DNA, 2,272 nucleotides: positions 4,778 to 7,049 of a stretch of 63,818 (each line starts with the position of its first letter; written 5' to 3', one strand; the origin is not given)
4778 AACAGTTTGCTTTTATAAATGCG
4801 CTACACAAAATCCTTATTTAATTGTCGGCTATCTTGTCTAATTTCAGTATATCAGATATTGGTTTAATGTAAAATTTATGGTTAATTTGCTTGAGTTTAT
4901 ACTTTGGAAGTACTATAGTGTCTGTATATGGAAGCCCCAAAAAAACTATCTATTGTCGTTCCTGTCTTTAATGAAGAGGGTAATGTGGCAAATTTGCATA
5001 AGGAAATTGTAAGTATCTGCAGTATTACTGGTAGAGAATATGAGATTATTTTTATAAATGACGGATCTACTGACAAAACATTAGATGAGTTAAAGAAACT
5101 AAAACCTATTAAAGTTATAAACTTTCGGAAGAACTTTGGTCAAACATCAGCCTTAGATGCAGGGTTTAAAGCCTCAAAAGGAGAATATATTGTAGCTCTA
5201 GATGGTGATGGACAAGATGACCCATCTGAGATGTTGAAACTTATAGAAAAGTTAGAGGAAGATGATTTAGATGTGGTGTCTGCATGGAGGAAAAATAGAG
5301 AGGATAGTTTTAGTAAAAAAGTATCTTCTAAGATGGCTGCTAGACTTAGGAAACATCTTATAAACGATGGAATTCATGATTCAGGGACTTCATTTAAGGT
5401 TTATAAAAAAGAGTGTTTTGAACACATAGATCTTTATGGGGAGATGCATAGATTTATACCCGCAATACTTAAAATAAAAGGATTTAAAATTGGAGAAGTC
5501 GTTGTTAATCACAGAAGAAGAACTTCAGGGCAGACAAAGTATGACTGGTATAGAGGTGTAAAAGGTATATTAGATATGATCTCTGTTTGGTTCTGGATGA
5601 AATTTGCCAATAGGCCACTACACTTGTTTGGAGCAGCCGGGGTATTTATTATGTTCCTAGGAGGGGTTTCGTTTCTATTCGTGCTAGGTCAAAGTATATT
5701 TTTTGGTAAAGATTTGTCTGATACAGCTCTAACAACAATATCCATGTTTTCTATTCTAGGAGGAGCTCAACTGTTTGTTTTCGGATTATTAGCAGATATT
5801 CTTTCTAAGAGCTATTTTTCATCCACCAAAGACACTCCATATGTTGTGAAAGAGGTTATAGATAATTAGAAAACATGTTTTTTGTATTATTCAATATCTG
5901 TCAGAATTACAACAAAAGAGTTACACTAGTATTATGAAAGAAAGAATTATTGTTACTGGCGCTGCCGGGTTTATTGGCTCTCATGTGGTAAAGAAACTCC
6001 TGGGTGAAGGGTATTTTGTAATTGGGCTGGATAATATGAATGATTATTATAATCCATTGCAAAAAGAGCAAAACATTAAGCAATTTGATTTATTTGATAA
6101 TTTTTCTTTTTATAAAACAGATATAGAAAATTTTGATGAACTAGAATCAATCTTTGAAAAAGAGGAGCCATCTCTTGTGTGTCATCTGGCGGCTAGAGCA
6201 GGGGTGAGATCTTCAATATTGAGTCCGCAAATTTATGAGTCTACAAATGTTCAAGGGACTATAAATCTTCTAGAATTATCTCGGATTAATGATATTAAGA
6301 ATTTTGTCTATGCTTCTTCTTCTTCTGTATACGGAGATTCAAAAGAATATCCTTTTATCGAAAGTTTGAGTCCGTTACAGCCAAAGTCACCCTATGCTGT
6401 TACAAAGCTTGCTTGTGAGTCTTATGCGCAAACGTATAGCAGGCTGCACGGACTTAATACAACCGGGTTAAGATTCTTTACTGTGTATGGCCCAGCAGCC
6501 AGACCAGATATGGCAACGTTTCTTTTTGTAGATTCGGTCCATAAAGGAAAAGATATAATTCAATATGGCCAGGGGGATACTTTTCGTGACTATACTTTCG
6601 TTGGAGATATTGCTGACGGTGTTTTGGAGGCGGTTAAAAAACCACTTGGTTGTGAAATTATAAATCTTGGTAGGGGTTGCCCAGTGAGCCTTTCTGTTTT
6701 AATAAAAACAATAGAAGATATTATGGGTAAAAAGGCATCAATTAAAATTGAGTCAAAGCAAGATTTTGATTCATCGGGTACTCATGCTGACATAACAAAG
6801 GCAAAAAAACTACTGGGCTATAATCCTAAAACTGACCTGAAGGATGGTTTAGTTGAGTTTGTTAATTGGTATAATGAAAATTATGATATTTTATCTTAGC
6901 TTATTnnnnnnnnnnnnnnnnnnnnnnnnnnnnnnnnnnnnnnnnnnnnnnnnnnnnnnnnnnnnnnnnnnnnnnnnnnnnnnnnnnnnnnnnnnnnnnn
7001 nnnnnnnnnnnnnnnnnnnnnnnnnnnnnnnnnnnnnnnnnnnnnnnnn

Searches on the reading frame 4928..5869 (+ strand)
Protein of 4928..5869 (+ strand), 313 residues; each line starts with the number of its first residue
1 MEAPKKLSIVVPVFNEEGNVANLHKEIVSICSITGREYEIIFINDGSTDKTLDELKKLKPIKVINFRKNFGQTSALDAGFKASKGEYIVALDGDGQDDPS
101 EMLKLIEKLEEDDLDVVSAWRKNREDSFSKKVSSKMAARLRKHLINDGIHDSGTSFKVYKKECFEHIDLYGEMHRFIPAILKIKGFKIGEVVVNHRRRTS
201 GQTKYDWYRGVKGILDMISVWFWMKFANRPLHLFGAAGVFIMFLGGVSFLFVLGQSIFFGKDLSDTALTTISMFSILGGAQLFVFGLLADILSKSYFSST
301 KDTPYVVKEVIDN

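Call 8: search_protein_families(library=pfam, proteins=[window:4928-5869:+], max_evalue=0.001)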
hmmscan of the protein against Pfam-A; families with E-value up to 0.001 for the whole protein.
window:4928-5869:+ (313 aa): 2 families
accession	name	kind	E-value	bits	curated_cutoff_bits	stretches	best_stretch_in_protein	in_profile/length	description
PF00535.33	Glycos_transf_2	-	4.1e-33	115.1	23.3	1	8-167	1-167/168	Glycosyl transferase family 2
PF10111.15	Glyco_tranf_2_2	-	1.9e-08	34.6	27.3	1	8-107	1-107/276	Glycosyltransferase like family 2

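Call 20: search_protein_families(library=ncbifam, proteins=[window:4928-5869:+], max_evalue=0.00001)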
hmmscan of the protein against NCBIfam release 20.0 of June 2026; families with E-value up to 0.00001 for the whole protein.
window:4928-5869:+ (313 aa): 14 families
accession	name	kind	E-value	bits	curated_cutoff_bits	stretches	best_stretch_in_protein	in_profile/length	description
NF047588.1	GlcsyltransPgfSStrep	equivalog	7.5e-43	146.9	500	1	6-309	2-304/308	glycosyltransferase PgfS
NF007986.1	PRK10714.1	equivalog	7.9e-43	146.6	529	1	5-312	6-313/316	undecaprenyl-phosphate 4-deoxy-4-formamido-L-arabinose transferase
TIGR04182.1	glyco_TIGR04182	equivalog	1.1e-19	70.9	325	1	7-294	2-284/293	S-layer glycoprotein N-glycosyltransferase AglJ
TIGR03937.1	PgaC_IcaA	equivalog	9.6e-18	64.3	422.3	1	5-112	45-153/407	poly-beta-1,6-N-acetyl-D-glucosamine synthase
NF007482.0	PRK10073.1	equivalog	5.2e-15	55.3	423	1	3-119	4-120/334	glycosyltransferase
NF058614.1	PPMAGASynPpgS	equivalog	2.4e-13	50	370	1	9-169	4-167/226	polyprenyl-phospho-N-acetylgalactosaminyl synthase PpgS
TIGR04283.1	glyco_like_mftF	equivalog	9.7e-11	41.7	182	1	7-171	1-155/221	TIGR04283 family arsenosugar biosynthesis glycosyltransferase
NF047683.1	TeichurnBiosyTuaG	equivalog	1.1e-10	41.6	400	1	5-112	6-114/252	teichuronic acid biosynthesis protein TuaG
TIGR03111.1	glyc2_xrt_Gpos1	hypoth_equivalog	4e-09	35.8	363.95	1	6-113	50-160/439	TIGR03111 family XrtG-associated glycosyltransferase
NF041875.1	EPS_EpsD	equivalog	6.6e-09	35.6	370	1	7-103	1-98/325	exopolysaccharide biosynthesis glycosyltransferase EpsD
TIGR03965.1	mycofact_glyco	equivalog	1.9e-08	33.7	280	1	4-110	73-180/467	mycofactocin biosynthesis glycosyltransferase MftF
NF041391.1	DPhHxTase_Halo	equivalog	2.3e-08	33.3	375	1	14-218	4-205/213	dolichyl-phosphate hexose transferase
NF053739.1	GlytfEpsEBac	equivalog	2.5e-07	30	450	1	6-111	2-109/265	glycosyltransferase EpsE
NF050050.1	ProtGlycPglI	equivalog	9.8e-06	25.1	500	0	6-135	3-134/306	GalNAc(5)-diNAcBac-PP-undecaprenol beta-1,3-glucosyltransferase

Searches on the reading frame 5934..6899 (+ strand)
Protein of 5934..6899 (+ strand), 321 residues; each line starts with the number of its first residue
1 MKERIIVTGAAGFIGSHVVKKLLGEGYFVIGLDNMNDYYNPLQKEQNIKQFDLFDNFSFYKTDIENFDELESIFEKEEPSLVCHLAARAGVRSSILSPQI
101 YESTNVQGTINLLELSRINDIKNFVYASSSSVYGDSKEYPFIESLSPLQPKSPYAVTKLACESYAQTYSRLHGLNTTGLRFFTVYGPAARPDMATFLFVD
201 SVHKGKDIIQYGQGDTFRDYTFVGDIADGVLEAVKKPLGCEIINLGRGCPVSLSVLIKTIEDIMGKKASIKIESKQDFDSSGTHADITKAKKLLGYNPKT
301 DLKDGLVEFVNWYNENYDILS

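Call 8: search_protein_families(library=pfam, proteins=[window:5934-6899:+], max_evalue=0.001)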
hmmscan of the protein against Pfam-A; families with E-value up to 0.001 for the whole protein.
window:5934-6899:+ (321 aa): 8 families
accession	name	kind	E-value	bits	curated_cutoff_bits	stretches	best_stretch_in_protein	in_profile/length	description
PF01370.27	Epimerase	-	5.4e-59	200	20.9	1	5-246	1-240/240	NAD dependent epimerase/dehydratase family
PF16363.11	GDP_Man_Dehyd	-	2.1e-56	192.3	27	1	6-306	1-329/332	GDP-mannose 4,6 dehydratase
PF01073.25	3Beta_HSD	-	8.3e-24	84.5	22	1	6-235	1-230/280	3-beta hydroxysteroid dehydrogenase/isomerase family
PF04321.23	RmlD_sub_bind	-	1.4e-13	51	27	1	4-237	2-200/287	RmlD substrate binding domain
PF02719.21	Polysacc_synt_2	-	3.5e-12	46.5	20.2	1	5-267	1-250/293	Polysaccharide biosynthesis protein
PF07993.18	NAD_binding_4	-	1e-09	38.4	20.1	1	7-186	1-209/258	Male sterility protein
PF13460.12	NAD_binding_10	-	4.2e-05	23.9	27.2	1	9-178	1-140/184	NAD(P)H-binding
PF00106.31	adh_short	-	9.1e-05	22.5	26.6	1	5-76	3-70/195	short chain dehydrogenase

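Call 20: search_protein_families(library=ncbifam, proteins=[window:5934-6899:+], max_evalue=0.00001)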
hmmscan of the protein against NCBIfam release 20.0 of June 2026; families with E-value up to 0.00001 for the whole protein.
window:5934-6899:+ (321 aa): 23 families
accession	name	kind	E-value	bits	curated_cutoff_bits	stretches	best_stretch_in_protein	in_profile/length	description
TIGR01179.1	galE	equivalog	2.2e-53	181.2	262.3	2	4-189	1-181/332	UDP-glucose 4-epimerase GalE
TIGR01181.1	dTDP_gluc_dehyt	equivalog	1.3e-47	162.5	365.1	1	4-317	1-315/321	dTDP-glucose 4,6-dehydratase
TIGR04180.1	EDH_00030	hypoth_equivalog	4.5e-44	150.7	475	1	5-300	1-296/297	NAD-dependent 4,6-dehydratase LegB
NF011728.1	PRK15181.1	equivalog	4.7e-41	140.9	760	1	3-318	16-342/348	Vi polysaccharide biosynthesis UDP-N-acetylglucosaminuronic acid C-4 epimerase TviC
NF007956.0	PRK10675.1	subfamily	5.8e-35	121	394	2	4-188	2-184/338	UDP-glucose 4-epimerase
TIGR02197.1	heptose_epim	equivalog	6.1e-35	120.9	274.6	1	5-315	1-315/316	ADP-glyceromanno-heptose 6-epimerase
NF007490.0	PRK10084.1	subfamily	3.8e-30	105.1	649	1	4-317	2-338/361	dTDP-glucose 4,6-dehydratase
NF007582.0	PRK10217.1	equivalog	2.8e-29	102.3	698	1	3-316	2-334/355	dTDP-glucose 4,6-dehydratase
TIGR02622.1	CDP_4_6_dhtase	equivalog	2.1e-23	83.1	278.45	1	2-170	4-170/352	CDP-glucose 4,6-dehydratase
NF047922.1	GDPFucSynFcl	equivalog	7.6e-23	81.4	500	1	61-317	36-305/308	GDP-L-fucose synthase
NF008360.0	PRK11150.1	equivalog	1.4e-18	67.1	452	1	5-316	2-309/310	ADP-glyceromanno-heptose 6-epimerase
NF043036.1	ErythonDh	equivalog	3.3e-18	66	325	1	4-202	2-197/321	D-erythronate dehydrogenase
TIGR01472.1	gmd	equivalog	3.4e-18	66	415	1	6-176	4-177/342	GDP-mannose 4,6-dehydratase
NF042423.1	oxyalk_red_Shew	equivalog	1.8e-16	60.1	580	1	3-227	9-214/331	2-alkyl-3-oxoalkanoate reductase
TIGR03466.1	HpnA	hypoth_equivalog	4e-15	55.5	367.65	1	5-268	3-250/327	hopanoid-associated sugar epimerase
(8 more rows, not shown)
